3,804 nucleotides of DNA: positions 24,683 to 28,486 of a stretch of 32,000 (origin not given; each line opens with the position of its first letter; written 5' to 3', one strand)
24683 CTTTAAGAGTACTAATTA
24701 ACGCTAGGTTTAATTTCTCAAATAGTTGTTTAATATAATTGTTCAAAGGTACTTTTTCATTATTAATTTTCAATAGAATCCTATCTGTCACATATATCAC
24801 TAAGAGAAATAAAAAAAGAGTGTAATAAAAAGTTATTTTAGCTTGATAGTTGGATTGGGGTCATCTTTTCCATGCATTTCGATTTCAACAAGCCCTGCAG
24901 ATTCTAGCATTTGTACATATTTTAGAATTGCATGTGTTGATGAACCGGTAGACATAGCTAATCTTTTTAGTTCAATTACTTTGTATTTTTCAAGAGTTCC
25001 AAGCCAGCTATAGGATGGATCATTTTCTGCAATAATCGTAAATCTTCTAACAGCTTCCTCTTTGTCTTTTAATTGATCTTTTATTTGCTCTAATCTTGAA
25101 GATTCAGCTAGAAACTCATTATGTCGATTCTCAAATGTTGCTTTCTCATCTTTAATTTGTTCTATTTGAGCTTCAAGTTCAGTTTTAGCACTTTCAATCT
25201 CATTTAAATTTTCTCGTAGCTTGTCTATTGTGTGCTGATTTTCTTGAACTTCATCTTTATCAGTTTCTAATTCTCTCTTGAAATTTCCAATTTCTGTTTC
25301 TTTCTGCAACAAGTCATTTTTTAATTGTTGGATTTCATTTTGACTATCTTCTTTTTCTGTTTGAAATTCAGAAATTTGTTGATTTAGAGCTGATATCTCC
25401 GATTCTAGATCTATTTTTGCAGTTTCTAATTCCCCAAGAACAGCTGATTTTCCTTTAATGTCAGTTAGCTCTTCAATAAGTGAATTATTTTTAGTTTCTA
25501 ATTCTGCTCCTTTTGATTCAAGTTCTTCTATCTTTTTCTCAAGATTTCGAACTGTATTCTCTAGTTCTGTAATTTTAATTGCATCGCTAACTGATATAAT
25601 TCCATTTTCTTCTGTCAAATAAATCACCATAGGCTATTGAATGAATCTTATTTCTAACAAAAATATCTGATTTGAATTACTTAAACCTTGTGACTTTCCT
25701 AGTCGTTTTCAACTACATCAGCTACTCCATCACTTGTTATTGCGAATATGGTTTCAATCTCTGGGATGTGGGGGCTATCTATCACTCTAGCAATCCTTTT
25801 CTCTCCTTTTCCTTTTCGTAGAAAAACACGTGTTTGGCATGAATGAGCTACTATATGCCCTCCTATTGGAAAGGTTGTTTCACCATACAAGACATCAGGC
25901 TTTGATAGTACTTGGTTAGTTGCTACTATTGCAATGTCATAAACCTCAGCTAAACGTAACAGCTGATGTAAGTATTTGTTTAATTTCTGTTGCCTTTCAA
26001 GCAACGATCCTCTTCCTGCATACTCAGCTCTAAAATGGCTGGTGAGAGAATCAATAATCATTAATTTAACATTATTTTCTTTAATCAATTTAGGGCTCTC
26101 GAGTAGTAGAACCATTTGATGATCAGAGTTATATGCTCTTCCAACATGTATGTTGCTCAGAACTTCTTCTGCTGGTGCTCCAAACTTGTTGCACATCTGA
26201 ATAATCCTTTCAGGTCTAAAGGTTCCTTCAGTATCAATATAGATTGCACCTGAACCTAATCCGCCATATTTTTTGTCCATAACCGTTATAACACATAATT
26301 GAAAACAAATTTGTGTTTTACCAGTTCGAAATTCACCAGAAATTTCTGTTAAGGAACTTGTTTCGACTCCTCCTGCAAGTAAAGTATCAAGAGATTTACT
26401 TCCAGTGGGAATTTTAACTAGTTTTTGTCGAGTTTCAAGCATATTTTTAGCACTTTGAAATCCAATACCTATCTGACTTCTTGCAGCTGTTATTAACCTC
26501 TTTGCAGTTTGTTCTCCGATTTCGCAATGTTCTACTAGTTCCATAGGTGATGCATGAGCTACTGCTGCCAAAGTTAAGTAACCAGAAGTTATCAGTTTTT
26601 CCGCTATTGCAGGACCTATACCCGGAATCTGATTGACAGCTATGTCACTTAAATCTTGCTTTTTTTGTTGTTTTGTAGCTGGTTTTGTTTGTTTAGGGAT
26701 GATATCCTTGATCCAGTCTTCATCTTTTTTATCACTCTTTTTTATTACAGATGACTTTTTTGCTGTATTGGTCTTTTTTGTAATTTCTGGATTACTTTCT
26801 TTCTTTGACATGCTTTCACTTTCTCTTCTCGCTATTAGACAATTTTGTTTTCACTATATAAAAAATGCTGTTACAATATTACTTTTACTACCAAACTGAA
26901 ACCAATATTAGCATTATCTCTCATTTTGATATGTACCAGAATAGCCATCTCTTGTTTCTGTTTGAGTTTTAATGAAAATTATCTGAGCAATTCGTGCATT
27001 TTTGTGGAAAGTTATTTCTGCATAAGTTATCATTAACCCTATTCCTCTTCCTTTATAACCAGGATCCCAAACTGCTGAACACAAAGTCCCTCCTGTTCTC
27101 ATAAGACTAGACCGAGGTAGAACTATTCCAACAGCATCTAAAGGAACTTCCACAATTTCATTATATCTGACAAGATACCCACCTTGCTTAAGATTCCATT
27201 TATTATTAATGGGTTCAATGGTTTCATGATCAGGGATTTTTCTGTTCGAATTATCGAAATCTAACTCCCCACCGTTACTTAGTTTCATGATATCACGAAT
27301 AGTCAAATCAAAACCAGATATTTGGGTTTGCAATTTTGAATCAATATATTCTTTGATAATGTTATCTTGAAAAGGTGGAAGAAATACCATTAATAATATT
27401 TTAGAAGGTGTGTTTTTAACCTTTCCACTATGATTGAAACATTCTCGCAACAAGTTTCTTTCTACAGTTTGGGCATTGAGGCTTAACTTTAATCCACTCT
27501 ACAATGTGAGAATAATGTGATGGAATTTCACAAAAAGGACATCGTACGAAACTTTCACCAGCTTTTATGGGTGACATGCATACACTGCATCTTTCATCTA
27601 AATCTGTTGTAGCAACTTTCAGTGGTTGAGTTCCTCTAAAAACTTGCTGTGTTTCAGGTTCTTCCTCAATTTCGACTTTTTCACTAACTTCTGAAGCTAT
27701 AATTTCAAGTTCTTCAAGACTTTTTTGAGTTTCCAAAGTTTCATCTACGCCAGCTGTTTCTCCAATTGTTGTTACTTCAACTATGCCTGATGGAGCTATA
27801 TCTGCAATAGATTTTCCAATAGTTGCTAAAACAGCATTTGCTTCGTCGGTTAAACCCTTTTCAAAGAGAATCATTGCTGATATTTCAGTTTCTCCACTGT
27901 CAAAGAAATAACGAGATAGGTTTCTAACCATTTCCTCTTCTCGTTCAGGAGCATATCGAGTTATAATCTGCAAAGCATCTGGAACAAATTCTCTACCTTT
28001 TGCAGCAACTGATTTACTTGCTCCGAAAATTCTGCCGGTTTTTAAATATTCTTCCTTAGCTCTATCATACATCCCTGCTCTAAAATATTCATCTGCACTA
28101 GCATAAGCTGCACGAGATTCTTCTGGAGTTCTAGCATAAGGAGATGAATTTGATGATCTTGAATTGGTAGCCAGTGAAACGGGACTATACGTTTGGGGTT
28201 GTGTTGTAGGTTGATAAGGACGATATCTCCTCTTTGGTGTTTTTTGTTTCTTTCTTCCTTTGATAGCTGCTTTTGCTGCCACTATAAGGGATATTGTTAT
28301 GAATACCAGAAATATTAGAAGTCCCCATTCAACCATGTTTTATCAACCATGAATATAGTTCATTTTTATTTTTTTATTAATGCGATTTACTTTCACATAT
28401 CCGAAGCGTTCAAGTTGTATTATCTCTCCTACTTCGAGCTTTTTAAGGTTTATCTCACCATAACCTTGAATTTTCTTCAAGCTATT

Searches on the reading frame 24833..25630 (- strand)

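Call 93: search_protein_families(library=pfam, proteins=[window:24833-25630:-], max_evalue=0.001)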
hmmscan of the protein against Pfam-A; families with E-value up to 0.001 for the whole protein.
window:24833-25630:- (265 aa): 7 families
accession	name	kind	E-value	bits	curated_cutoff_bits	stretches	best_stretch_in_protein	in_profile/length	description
PF20492.3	ERM_helical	-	2.2e-06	28.2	40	1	22-110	31-116/120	Ezrin/radixin/moesin, alpha-helical domain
PF16888.10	YwqH-like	-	4.9e-05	24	33.7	0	63-105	81-123/123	YwqH-like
PF08614.16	ATG16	-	0.00016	22.4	33.7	1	75-182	72-179/200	Autophagy protein 16 (ATG16)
PF00038.26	Filament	-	0.00019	21.6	40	1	43-177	22-147/313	Intermediate filament protein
PF11559.13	ADIP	-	0.00031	21.3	34.3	0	67-143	56-132/151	Afadin- and alpha -actinin-Binding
PF15619.11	Lebercilin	-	0.00032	20.8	34.3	1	20-155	62-192/193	Ciliary protein causing Leber congenital amaurosis disease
PF10174.14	Cast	-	0.00035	19.4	29.1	1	11-194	234-417/766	RIM-binding protein of the cytomatrix active zone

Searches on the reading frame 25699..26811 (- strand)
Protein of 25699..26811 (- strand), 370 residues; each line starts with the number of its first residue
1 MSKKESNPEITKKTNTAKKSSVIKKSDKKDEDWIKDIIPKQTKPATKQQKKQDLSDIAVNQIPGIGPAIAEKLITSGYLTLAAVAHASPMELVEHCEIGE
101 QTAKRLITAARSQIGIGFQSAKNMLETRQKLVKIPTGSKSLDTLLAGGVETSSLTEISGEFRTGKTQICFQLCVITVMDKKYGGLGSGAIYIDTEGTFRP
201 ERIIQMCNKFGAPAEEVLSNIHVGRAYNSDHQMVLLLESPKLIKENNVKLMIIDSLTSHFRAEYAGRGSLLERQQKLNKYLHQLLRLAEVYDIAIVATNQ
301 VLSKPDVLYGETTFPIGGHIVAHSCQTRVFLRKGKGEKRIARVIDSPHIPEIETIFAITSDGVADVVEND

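Call 93: search_protein_families(library=pfam, proteins=[window:25699-26811:-], max_evalue=0.001)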
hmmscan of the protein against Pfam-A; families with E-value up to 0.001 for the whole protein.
window:25699-26811:- (370 aa): 6 families
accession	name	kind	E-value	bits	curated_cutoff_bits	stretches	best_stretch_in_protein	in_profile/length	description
PF08423.17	Rad51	-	1.6e-92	309.6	22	1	128-365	2-243/244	Rad51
PF14520.12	HHH_5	-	9e-12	45.7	27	1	60-111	5-56/57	Helix-hairpin-helix domain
PF06745.19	ATPase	-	2.9e-09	37.1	26.6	1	134-345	1-201/231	KaiC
PF00154.27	RecA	-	7.4e-08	32.6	27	1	126-336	25-223/262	recA bacterial DNA recombination protein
PF11731.14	Cdd1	-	4.1e-05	24.1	25.5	1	59-97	8-46/86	Pathogenicity locus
PF10391.15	DNA_pol_lambd_f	-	0.00077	19.7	29.8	0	61-99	5-43/51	Fingers domain of DNA polymerase lambda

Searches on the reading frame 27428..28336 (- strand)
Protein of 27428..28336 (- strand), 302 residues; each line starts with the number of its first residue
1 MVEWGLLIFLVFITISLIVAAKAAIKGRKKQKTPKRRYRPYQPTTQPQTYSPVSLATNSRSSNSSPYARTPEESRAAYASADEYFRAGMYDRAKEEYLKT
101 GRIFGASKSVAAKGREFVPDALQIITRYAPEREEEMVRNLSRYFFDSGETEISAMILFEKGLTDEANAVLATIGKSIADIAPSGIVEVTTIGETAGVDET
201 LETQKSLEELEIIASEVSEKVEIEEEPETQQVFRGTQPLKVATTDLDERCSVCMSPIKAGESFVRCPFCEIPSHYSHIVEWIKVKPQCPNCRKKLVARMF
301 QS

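Call 93: search_protein_families(library=pfam, proteins=[window:27428-28336:-], max_evalue=0.001)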
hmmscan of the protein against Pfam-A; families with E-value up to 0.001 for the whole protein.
window:27428-28336:- (302 aa): 1 family
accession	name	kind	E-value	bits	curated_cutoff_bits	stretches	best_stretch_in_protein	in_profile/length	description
PF13639.12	zf-RING_2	-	9e-05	23.1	27.3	1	249-292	2-44/44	Ring finger domain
